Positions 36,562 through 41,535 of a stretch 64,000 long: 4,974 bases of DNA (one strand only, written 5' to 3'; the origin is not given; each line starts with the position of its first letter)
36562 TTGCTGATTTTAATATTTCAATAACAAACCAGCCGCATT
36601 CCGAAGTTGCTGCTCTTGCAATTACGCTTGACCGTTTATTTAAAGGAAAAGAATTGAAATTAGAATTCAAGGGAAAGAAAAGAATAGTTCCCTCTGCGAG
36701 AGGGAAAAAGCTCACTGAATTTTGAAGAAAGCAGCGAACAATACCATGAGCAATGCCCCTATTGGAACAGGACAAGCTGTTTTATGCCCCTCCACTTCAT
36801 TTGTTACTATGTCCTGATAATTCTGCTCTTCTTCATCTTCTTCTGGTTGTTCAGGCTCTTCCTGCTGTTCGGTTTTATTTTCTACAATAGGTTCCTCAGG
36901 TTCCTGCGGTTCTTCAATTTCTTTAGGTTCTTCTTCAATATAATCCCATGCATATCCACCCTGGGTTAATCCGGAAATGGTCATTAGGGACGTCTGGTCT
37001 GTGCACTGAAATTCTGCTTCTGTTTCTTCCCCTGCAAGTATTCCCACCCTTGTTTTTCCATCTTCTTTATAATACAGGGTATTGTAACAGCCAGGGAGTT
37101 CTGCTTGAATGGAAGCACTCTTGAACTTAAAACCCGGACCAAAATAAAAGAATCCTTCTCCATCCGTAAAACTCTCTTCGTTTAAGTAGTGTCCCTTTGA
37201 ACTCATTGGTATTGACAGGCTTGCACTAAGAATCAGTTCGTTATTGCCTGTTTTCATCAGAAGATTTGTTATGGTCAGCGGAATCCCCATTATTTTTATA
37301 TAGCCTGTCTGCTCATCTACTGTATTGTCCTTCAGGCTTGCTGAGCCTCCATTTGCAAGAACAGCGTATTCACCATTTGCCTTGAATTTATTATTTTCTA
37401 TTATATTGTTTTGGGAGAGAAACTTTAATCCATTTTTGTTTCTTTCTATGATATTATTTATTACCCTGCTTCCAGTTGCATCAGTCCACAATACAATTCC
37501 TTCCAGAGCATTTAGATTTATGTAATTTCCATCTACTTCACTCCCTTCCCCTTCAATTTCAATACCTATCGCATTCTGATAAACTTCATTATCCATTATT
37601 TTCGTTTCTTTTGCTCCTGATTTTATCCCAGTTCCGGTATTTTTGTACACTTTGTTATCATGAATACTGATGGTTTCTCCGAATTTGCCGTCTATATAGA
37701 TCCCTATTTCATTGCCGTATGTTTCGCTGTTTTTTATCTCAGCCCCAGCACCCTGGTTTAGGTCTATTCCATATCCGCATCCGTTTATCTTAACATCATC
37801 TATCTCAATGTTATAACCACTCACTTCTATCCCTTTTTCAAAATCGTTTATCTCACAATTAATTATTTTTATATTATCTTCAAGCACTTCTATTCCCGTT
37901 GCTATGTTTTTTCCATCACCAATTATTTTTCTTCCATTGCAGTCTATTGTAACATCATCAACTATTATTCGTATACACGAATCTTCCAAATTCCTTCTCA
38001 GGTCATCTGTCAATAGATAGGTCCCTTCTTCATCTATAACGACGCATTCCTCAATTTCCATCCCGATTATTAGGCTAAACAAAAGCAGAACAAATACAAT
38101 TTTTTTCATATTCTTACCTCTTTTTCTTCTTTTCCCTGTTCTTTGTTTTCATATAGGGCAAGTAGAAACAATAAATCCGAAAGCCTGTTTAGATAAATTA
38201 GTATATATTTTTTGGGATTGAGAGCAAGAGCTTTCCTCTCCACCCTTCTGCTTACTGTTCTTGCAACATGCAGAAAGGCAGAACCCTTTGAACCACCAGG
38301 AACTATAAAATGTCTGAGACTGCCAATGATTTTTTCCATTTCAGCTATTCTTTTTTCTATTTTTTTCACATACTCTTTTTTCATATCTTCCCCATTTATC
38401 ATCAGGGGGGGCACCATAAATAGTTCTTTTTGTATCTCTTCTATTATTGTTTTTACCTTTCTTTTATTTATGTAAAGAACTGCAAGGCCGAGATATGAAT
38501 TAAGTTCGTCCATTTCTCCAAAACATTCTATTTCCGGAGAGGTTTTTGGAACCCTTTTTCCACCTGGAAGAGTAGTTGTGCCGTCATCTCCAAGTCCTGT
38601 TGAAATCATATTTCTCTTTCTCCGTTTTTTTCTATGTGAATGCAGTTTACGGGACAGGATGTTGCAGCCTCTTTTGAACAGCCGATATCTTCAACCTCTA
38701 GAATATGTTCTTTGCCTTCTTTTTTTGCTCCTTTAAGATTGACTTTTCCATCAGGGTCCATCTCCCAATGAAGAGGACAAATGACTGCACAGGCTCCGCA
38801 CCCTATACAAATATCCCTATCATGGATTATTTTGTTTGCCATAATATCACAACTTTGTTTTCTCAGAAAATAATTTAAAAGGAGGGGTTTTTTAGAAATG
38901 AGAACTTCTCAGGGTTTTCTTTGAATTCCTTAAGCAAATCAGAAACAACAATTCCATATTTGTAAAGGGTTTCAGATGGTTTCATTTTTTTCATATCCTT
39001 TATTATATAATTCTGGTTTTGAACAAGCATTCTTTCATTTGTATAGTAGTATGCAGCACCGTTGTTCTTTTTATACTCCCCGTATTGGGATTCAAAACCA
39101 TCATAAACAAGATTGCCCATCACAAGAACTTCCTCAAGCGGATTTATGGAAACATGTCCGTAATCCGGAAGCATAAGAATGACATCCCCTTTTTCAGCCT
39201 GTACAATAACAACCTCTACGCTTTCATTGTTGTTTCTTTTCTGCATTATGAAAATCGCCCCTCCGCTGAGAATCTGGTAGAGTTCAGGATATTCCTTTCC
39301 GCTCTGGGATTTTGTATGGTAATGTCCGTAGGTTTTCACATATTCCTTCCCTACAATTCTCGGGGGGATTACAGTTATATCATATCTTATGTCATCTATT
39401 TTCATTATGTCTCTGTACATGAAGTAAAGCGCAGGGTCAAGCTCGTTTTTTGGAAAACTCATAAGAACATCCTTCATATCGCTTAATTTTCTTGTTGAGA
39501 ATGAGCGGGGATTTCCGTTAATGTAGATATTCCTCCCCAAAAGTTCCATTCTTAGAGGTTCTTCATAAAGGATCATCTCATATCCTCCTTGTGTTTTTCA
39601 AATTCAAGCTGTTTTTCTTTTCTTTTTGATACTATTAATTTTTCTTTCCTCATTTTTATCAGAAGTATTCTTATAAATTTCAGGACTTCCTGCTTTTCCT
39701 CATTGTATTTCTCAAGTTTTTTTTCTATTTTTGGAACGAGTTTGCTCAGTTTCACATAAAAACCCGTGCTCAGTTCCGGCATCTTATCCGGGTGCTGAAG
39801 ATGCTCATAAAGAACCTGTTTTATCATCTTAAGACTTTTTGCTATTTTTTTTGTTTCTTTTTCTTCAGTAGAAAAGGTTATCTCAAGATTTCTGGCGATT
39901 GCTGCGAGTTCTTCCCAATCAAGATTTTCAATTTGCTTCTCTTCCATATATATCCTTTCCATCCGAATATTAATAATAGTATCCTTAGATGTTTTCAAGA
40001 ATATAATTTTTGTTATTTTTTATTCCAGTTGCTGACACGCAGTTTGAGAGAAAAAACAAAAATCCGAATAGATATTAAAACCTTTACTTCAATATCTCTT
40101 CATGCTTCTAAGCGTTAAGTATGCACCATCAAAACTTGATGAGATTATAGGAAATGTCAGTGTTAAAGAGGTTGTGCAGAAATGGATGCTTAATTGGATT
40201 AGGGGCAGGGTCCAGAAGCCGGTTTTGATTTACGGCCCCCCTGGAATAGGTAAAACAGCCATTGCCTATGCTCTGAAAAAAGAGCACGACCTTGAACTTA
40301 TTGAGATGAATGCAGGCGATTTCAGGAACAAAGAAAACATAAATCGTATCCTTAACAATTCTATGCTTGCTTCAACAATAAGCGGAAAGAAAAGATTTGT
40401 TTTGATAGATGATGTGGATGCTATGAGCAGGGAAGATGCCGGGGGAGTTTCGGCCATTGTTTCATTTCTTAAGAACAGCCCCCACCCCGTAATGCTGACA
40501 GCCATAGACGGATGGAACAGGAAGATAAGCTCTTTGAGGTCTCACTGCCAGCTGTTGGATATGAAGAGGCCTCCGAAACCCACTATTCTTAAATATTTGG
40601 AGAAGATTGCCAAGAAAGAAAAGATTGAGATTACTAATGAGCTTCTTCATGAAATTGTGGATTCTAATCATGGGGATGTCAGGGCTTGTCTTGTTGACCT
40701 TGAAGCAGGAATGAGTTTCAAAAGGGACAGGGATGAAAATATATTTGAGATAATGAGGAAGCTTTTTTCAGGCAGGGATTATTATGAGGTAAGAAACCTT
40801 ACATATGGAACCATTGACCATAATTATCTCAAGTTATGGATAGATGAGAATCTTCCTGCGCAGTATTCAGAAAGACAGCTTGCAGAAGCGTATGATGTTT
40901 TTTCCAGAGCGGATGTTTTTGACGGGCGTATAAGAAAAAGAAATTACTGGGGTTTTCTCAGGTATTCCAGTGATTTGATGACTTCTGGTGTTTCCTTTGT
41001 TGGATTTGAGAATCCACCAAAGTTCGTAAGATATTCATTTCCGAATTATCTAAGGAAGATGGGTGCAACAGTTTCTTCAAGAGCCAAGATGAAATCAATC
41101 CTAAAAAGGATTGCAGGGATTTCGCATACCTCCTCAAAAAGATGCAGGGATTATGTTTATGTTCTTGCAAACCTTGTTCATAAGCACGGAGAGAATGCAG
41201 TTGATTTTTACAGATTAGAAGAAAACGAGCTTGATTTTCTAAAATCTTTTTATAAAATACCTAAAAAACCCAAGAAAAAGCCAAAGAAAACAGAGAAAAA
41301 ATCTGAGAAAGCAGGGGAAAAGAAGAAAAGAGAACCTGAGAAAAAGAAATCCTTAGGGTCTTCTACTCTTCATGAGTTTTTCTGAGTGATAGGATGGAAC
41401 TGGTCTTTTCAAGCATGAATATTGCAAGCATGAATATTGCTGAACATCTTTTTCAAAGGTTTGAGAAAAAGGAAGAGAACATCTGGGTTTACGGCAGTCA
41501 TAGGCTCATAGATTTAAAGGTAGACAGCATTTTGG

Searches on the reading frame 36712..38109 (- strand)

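Call 46: search_protein_families(library=pfam, proteins=[window:36712-38109:-], max_evalue=0.00001)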
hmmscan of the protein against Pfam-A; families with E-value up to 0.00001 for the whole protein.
window:36712-38109:- (465 aa): 2 families
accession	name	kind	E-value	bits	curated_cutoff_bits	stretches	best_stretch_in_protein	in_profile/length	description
PF13229.12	Beta_helix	-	1.2e-22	80.7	25.9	2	136-269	2-139/158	Right handed beta helix region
PF05048.19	NosD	-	1.6e-12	47.8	23.6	1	71-226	17-174/212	Periplasmic copper-binding protein (NosD)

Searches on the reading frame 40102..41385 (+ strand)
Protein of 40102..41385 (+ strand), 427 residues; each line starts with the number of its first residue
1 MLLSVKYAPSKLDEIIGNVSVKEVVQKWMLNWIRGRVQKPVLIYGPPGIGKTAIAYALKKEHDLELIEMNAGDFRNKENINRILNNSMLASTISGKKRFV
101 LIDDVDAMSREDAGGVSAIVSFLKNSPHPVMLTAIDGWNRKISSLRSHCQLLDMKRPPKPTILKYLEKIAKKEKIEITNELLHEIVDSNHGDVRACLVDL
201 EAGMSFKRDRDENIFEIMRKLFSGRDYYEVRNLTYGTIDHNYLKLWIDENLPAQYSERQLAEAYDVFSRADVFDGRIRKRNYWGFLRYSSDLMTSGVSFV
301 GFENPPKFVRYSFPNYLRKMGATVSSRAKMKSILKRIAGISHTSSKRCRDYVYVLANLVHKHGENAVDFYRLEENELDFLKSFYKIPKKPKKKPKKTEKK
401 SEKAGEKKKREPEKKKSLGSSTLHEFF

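Call 48: list_cluster_members(proteins=[window:40102-41385:+, window:41394-42155:+, window:36712-38109:-, window:45619-52335:-, window:15880-17259:+])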
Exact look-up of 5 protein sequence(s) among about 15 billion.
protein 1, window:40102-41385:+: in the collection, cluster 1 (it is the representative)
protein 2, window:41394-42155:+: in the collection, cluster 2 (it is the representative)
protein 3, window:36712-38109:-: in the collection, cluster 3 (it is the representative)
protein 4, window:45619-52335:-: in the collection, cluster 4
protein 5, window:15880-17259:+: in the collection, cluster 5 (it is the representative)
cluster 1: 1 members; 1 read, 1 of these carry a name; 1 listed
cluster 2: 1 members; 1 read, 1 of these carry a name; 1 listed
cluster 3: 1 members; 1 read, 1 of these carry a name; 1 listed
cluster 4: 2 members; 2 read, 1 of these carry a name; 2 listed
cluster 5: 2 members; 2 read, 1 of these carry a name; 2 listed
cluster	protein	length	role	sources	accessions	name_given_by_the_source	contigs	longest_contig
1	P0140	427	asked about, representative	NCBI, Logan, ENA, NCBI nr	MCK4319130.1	replication factor C large subunit [Candidatus Micrarchaeota archaeon]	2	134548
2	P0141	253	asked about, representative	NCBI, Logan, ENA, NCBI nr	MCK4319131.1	hypothetical protein KAW38_01000 [Candidatus Micrarchaeota archaeon] | hypothetical protein [Candidatus Micrarchaeota archaeon]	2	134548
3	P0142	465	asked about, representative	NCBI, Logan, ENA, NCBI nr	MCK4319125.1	right-handed parallel beta-helix repeat-containing protein [Candidatus Micrarchaeota ...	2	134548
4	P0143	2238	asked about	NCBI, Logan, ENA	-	-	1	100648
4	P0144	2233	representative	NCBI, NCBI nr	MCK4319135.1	hypothetical protein KAW38_01025 [Candidatus Micrarchaeota archaeon] | hypothetical protein [Candidatus Micrarchaeota archaeon]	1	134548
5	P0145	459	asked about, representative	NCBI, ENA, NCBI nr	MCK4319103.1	phenylalanine--tRNA ligase subunit alpha [Candidatus Micrarchaeota archaeon]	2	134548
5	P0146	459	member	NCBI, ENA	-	-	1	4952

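Call 49: find_encoding_contigs(protein=P0144, flank=10000, max_places=6)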
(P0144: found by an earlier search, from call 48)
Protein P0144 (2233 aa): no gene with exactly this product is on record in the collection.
